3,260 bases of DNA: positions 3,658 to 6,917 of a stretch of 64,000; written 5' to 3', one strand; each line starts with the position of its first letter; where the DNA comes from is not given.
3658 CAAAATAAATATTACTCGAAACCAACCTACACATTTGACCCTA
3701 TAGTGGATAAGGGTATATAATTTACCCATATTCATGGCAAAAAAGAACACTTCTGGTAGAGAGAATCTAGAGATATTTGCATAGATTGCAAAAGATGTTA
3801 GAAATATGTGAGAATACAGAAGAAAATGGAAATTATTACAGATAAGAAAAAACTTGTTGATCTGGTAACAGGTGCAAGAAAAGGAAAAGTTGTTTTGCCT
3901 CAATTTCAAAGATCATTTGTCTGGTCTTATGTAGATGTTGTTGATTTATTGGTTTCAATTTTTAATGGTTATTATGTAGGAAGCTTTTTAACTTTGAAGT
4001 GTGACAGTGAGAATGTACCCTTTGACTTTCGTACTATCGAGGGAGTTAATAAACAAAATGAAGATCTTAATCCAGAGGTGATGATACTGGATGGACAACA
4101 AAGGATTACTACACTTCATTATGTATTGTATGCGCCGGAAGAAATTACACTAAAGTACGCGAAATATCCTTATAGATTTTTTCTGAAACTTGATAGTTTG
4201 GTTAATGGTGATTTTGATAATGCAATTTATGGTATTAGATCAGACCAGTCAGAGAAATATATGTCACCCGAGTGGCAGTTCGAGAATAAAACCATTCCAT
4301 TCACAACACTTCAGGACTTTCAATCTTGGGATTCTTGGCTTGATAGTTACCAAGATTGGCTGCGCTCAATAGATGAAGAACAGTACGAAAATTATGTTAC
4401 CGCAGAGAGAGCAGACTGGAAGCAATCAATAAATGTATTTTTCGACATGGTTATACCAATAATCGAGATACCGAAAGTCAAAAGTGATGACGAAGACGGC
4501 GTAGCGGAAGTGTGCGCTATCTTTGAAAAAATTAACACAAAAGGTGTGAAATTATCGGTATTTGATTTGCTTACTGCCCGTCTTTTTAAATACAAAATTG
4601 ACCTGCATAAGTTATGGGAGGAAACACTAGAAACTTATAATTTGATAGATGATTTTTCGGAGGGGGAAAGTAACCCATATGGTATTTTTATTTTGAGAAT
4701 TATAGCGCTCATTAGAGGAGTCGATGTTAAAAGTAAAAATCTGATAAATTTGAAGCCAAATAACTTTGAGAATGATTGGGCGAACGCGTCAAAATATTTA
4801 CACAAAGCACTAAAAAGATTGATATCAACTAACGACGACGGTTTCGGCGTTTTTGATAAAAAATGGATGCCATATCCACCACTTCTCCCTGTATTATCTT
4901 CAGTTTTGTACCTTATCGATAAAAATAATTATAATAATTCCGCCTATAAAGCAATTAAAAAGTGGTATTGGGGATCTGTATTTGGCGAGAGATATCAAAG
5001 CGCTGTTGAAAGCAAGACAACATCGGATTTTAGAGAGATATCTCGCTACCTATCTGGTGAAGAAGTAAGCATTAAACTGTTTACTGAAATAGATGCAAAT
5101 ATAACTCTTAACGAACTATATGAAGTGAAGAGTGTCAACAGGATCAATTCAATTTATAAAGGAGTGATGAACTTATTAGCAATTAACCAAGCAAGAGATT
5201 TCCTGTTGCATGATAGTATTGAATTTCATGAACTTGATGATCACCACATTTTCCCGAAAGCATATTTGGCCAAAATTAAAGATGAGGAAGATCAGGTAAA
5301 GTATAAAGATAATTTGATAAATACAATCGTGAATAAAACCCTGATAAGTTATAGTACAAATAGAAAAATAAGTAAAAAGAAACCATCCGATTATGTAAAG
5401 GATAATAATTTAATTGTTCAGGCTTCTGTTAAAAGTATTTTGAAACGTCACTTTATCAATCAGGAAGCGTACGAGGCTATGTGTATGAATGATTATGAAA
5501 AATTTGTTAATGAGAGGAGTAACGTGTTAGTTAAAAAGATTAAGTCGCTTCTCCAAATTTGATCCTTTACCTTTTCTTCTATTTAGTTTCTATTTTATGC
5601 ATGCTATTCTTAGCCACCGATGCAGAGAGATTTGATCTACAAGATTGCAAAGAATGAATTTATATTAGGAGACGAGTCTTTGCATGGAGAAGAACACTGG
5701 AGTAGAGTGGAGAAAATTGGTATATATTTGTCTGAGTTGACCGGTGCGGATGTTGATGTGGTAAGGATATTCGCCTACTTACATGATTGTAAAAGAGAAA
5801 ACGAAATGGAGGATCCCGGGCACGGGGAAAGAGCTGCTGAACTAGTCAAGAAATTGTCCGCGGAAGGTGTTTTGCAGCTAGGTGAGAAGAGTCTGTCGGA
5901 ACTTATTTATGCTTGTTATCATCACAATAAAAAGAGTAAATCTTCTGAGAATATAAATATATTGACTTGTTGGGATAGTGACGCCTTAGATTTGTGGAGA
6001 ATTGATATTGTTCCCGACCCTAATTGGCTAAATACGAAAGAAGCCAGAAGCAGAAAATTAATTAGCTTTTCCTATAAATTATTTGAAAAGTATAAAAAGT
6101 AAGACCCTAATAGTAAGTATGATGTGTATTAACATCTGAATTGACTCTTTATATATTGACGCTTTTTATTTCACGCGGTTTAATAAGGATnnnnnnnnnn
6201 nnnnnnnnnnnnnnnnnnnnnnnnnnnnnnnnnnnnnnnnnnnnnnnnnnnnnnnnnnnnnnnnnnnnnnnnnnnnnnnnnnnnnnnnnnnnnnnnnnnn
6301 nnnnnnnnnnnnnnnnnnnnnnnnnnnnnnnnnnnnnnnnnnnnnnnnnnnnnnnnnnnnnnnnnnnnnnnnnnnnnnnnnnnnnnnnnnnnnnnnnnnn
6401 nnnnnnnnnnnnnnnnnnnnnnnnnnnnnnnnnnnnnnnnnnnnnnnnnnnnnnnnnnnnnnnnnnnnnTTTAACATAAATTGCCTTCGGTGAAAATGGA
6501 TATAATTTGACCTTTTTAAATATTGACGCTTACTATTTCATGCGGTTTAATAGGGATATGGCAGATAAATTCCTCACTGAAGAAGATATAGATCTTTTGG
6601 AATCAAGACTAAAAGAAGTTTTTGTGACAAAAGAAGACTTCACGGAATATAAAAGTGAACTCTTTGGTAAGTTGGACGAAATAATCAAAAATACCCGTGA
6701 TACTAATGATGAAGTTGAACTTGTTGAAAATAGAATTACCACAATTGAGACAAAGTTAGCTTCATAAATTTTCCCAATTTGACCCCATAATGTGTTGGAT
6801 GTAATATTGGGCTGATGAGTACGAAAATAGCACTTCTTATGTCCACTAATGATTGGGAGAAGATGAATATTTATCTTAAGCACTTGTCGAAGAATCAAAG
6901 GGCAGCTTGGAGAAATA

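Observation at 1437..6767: Type IV restriction-like module (Mrr-domain fusion, GmrSD-like, HD protein) bracketed by ~350-bp direct repeats that each encode a small coiled-coil protein, with an ArsR regulator at the edge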

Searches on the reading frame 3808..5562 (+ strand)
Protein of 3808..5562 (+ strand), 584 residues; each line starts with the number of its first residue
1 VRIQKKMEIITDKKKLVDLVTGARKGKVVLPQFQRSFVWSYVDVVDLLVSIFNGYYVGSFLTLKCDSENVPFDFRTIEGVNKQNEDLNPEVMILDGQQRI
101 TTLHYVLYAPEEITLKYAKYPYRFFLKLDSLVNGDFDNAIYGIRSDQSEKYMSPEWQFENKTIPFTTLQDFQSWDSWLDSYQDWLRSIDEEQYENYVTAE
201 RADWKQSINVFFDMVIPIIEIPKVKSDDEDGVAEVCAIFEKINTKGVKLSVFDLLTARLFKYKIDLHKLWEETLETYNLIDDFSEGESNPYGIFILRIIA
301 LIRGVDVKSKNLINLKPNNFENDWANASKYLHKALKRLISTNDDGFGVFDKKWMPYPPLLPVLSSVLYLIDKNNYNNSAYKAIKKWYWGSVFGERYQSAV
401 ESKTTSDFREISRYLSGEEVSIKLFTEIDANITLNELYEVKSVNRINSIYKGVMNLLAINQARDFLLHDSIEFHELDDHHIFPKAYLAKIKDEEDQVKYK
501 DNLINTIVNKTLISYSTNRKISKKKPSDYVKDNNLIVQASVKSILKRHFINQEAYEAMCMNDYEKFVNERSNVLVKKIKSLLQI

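Call 3: search_protein_families(library=pfam, proteins=[window:3808-5562:+], max_evalue=0.1)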
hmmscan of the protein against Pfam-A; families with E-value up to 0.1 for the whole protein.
window:3808-5562:+ (584 aa): 3 families
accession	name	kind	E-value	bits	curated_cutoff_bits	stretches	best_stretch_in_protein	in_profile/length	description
PF03235.19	GmrSD_N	-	1.1e-28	101.2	33.2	1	18-260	3-199/199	GmrSD restriction endonuclease, N-terminal domain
PF07510.16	GmrSD_C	-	0.00026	21.3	23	1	473-533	50-106/138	GmrSD restriction endonucleases, C-terminal domain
PF04741.18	InvH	-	0.063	14.3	27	0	387-434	20-65/81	InvH outer membrane lipoprotein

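Call 4: search_protein_families(library=padloc, proteins=[window:3808-5562:+], max_evalue=0.1)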
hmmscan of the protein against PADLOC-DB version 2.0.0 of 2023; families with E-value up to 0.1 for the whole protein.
window:3808-5562:+ (584 aa): 6 families
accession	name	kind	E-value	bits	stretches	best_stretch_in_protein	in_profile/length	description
PDLC04709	PDC-M55C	-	7.7e-27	92.1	2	15-113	16-113/554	-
PDLC04151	HEC-05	-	1.6e-25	87.9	1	6-583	19-594/600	-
PDLC04150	HEC-05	-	2.8e-11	41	1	26-583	20-582/583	-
PDLC04155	HEC-06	-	7.4e-10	35.9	3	24-107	17-87/562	-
PDLC04154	HEC-06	-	1.2e-08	32.2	2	7-109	5-91/569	-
PDLC03877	NsnA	-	0.0025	15.2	1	85-150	103-133/385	-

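Call 45: search_solved_structures(query=window:3826-5562:+, max_evalue=0.01, show_alignments=1)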
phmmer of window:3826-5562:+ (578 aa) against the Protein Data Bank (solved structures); distinct sequences matched with E-value up to 0.01: 1.
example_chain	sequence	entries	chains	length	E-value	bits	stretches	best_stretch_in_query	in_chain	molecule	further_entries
7p9k_A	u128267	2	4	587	0.00021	23.3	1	19-100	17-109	DUF262 domain-containing protein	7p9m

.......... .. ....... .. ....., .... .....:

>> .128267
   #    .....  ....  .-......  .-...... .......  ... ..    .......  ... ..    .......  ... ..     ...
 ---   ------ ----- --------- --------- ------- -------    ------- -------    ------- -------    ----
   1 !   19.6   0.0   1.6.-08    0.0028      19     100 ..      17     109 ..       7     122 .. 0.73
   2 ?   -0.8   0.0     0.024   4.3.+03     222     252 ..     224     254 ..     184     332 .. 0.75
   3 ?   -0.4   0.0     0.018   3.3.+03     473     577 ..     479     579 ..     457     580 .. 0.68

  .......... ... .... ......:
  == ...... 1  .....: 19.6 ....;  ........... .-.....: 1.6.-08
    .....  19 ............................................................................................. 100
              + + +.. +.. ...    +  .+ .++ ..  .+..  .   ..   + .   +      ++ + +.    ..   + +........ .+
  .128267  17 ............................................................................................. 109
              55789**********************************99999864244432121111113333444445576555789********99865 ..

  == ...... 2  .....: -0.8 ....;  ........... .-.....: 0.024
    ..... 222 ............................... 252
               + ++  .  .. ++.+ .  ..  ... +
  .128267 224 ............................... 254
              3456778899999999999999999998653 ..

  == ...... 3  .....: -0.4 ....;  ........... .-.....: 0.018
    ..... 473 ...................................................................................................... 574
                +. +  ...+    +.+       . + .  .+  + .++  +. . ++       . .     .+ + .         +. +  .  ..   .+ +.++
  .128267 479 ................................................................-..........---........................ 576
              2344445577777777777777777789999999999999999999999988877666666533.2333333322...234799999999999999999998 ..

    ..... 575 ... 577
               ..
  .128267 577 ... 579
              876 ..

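Call 80: search_protein_families(library=ncbifam, proteins=[window:3826-5562:+], max_evalue=0.001)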
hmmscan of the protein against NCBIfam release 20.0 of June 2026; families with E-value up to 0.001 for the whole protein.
window:3826-5562:+ (578 aa): 0 families

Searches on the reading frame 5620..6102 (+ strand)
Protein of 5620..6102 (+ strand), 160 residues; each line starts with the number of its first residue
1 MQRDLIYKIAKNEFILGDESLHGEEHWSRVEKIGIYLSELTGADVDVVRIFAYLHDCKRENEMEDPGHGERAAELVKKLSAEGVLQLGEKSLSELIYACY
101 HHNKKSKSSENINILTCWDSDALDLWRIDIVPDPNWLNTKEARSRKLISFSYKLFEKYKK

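Call 3: search_protein_families(library=pfam, proteins=[window:5620-6102:+], max_evalue=0.1)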
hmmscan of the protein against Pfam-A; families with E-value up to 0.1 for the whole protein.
window:5620-6102:+ (160 aa): 1 family
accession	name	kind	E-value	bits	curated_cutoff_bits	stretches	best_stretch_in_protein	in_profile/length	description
PF01966.28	HD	-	7e-05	23.5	22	1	25-107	3-90/116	HD domain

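Call 4: search_protein_families(library=padloc, proteins=[window:5620-6102:+], max_evalue=0.1)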
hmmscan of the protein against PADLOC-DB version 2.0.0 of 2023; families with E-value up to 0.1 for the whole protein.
window:5620-6102:+ (160 aa): 0 families

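Call 41: find_homologous_proteins(query=window:5620-6102:+, max_evalue=0.001)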
Query window:5620-6102:+ (160 aa): 24 proteins with E <= 0.001 among 96 candidates.
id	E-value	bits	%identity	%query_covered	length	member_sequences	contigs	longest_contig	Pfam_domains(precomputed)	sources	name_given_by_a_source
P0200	1.1e-102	359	100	100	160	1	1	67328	-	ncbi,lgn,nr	ncbi:HD domain-containing protein [Candidatus Woesebacteria bacterium]|nr:HD domain-containing prote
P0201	3.5e-32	130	44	89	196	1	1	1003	-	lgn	-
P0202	6.7e-32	129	44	94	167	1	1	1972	-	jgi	jgi:uncharacterized protein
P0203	5.7e-30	123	44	92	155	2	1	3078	-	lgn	-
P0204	1.3e-29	121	41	93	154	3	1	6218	-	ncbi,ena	-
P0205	5.0e-29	119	41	93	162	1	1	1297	-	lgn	-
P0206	8.3e-29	119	39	92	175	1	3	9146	-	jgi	-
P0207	1.7e-28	118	45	93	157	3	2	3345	-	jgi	-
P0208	4.6e-28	116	47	82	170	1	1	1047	-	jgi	jgi:uncharacterized protein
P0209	4.8e-28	116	42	84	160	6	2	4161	-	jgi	-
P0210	7.0e-28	116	41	93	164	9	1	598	-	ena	-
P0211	1.6e-27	115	41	92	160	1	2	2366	-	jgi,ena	-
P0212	3.7e-27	113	39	95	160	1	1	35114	-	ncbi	-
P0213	4.8e-27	113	39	93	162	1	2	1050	-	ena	-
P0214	5.5e-26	110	40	96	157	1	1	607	-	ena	-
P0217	2.5e-23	101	38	95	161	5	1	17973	-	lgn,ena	-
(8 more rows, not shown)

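Call 42: find_encoding_contigs(protein=P0212, flank=5000, max_places=2)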
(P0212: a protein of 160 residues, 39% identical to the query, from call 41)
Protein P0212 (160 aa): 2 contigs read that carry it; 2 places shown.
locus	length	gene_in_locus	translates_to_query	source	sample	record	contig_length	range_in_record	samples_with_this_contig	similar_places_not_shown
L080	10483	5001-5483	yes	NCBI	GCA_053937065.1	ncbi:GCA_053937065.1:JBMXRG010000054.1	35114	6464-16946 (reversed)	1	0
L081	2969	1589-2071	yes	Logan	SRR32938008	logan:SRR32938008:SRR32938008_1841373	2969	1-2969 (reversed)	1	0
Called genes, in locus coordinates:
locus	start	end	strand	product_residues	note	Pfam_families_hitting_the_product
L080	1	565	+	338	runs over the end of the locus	PF00480:ROK, PF02685:Glucokinase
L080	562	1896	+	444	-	PF00483:NTP_transferase, PF12804:NTP_transf_3 (weak), PF24894:Hexapep_GlmU, PF25084:LbH_EIF2B (weak), PF25247:LbH_GLGC (faint), PF25087:GMPPB_C (faint)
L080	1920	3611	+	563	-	PF03065:Glyco_hydro_57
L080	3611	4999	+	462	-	PF02446:Glyco_hydro_77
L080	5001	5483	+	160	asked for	-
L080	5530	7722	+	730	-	PF22019:GlgB_N, PF02922:CBM_48, PF00128:Alpha-amylase, PF02806:Alpha-amylase_C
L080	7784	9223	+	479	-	PF08323:Glyco_transf_5, PF13439:Glyco_transf_4 (weak), PF13579:Glyco_trans_4_4 (weak), PF20706:GT4-conflict (weak), PF00534:Glycos_transf_1, PF13692:Glyco_trans_1_4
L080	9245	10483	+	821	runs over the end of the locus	PF00343:Phosphorylase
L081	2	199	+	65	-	?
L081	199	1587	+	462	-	PF02446:Glyco_hydro_77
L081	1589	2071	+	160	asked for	-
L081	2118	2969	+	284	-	?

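Call 43: find_encoding_contigs(protein=P0217, flank=5000, max_places=2)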
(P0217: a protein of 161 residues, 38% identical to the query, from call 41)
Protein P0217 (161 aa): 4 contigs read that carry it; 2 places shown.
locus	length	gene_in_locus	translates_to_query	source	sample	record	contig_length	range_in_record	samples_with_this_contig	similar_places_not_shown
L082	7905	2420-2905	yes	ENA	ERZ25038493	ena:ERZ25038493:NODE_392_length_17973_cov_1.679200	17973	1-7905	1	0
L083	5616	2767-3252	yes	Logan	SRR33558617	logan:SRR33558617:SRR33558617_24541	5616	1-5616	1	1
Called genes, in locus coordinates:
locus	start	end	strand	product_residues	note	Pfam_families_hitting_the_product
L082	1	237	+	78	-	?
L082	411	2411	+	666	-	PF11700:ATG22, PF07690:MFS_1, PF11700:ATG22, PF07690:MFS_1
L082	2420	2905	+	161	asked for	-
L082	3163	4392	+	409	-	PF00579:tRNA-synt_1b, PF22421:SYY_C-terminal (weak)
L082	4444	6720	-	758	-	PF03030:H_PPase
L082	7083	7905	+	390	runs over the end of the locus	PF03979:Sigma70_r1_1, PF00140:Sigma70_r1_2, PF04542:Sigma70_r2, PF04539:Sigma70_r3, PF04545:Sigma70_r4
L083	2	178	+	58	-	?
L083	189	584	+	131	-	PF01035:DNA_binding_1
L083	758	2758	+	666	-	PF11700:ATG22, PF07690:MFS_1, PF11700:ATG22, PF07690:MFS_1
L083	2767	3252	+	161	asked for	-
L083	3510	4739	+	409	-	PF00579:tRNA-synt_1b, PF22421:SYY_C-terminal (weak)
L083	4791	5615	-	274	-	?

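Call 44: find_encoding_contigs(protein=P0206, flank=5000, max_places=2)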
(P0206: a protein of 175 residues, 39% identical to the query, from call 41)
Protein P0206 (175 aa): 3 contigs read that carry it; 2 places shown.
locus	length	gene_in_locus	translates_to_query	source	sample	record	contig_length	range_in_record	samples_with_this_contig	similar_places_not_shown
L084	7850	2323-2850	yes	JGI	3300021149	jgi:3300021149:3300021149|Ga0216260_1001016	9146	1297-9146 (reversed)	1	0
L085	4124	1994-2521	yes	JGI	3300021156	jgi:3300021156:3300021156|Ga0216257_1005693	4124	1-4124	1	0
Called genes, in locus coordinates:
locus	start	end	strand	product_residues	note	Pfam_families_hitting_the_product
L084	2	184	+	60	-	?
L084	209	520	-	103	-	-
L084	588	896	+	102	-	-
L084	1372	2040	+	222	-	-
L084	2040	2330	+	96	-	-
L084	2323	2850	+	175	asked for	-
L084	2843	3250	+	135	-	-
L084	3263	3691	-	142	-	-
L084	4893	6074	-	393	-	PF13855:LRR_8 (weak)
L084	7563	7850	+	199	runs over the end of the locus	-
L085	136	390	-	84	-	-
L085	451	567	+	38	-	-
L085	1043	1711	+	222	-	-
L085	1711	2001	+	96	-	-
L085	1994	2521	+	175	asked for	-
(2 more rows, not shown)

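Call 80: search_protein_families(library=ncbifam, proteins=[window:5620-6102:+], max_evalue=0.001)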
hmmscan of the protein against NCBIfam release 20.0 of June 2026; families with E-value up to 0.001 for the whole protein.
window:5620-6102:+ (160 aa): 1 family
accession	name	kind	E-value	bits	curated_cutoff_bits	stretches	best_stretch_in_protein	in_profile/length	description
TIGR00277.1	HDIG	domain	6.4e-05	22.8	27.6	1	25-80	7-69/84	HDIG domain-containing metalloprotein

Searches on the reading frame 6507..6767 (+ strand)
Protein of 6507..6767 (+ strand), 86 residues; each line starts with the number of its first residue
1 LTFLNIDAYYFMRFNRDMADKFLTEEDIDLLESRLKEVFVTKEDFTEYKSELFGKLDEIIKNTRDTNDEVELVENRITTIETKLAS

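Call 3: search_protein_families(library=pfam, proteins=[window:6507-6767:+], max_evalue=0.1)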
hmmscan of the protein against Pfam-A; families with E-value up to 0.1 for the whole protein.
window:6507-6767:+ (86 aa): 2 families
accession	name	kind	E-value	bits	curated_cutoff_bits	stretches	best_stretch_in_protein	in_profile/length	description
PF07889.17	DUF1664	-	0.032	14.7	34.6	1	31-84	64-117/124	Protein of unknown function (DUF1664)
PF13334.11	DUF4094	-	0.068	14.1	24.5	1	34-85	37-85/90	Domain of unknown function (DUF4094)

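Call 4: search_protein_families(library=padloc, proteins=[window:6507-6767:+], max_evalue=0.1)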
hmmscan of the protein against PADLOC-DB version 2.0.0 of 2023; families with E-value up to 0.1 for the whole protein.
window:6507-6767:+ (86 aa): 1 family
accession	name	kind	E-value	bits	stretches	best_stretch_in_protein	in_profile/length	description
PDLC01871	CARF3--CARF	-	0.0013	16.3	1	9-75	31-100/261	-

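Call 80: search_protein_families(library=ncbifam, proteins=[window:6558-6767:+], max_evalue=0.001)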
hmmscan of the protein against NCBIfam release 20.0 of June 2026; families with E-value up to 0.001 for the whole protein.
window:6558-6767:+ (69 aa): 0 families
